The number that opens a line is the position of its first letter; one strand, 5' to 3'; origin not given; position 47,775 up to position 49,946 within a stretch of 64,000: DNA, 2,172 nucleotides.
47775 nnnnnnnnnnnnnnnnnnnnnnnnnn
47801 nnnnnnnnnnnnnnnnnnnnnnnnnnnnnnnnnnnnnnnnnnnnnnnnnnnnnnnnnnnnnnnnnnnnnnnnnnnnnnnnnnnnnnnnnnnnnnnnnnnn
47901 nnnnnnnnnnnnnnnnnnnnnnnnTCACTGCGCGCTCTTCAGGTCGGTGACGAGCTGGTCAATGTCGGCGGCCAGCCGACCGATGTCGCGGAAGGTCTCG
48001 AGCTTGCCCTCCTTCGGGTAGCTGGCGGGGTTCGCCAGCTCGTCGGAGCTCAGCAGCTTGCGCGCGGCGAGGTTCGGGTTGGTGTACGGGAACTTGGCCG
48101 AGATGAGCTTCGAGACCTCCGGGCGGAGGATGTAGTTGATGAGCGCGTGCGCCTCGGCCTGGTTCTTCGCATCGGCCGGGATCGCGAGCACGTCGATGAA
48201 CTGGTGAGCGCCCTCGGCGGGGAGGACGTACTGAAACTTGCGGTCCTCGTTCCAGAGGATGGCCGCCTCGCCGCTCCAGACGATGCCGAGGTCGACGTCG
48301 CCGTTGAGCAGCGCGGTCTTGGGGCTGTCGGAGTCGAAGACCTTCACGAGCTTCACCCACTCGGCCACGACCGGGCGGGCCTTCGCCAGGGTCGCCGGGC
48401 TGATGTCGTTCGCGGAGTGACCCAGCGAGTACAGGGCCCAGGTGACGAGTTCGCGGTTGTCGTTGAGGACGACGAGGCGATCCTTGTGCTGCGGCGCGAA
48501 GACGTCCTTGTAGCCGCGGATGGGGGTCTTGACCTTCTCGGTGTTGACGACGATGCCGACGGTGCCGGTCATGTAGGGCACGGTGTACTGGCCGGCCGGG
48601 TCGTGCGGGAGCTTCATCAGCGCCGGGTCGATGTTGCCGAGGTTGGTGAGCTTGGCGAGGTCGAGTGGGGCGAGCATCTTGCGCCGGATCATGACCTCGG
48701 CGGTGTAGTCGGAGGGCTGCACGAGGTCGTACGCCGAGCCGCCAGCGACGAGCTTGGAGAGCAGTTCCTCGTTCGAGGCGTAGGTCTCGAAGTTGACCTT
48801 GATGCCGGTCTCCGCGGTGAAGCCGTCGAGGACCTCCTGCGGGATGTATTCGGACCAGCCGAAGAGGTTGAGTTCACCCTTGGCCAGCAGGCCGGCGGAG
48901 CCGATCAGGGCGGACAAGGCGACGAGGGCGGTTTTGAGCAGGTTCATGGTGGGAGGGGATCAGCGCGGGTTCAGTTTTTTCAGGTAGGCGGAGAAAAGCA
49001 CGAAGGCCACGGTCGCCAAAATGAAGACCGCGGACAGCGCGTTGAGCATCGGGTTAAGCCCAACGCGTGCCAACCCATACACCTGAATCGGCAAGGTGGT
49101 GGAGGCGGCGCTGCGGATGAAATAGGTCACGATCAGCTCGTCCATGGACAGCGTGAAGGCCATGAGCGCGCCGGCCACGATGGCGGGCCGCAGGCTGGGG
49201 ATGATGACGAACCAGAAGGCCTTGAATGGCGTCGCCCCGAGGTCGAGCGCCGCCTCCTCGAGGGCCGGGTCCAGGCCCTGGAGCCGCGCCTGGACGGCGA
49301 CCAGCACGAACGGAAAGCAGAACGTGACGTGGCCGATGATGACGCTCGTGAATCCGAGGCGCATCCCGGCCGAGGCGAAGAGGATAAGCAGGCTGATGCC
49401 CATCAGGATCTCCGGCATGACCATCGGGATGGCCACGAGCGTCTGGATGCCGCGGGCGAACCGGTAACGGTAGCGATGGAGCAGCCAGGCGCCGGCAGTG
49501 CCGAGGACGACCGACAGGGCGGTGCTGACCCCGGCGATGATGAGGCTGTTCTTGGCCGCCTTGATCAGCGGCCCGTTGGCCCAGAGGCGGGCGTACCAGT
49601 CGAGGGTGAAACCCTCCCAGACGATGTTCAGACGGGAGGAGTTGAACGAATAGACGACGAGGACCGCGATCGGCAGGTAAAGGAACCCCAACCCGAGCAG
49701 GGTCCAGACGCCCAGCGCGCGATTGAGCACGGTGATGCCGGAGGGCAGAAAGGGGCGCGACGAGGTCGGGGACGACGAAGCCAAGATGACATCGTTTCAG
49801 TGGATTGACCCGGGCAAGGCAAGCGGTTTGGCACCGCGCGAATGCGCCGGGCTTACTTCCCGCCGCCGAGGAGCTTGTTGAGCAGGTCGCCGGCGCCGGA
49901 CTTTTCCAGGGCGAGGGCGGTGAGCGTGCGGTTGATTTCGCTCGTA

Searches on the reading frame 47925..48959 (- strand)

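Call 28: search_protein_families(library=pfam, proteins=[window:47925-48959:-], max_evalue=0.0001)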
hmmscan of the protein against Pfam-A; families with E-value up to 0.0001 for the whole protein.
window:47925-48959:- (344 aa): 4 families
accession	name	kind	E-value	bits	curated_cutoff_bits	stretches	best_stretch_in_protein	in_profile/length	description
PF13416.11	SBP_bac_8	-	3.4e-30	106.2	27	1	44-307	3-270/279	Bacterial extracellular solute-binding protein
PF01547.30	SBP_bac_1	-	8.7e-19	69.1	26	1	38-282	9-305/307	Bacterial extracellular solute-binding protein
PF13343.11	SBP_bac_6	-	7.1e-18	65.4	24.6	1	89-298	23-225/245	Bacterial extracellular solute-binding protein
PF13531.11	SBP_bac_11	-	1.4e-12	48.3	25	1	42-286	15-221/227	Bacterial extracellular solute-binding protein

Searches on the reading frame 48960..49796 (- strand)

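Call 28: search_protein_families(library=pfam, proteins=[window:48960-49796:-], max_evalue=0.0001)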
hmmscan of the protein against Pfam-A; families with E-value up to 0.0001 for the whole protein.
window:48960-49796:- (278 aa): 1 family
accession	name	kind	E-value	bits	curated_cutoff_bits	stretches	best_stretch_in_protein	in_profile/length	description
PF00528.27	BPD_transp_1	-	8.5e-14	52.1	26.4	1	102-270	8-172/184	Binding-protein-dependent transport system inner membrane component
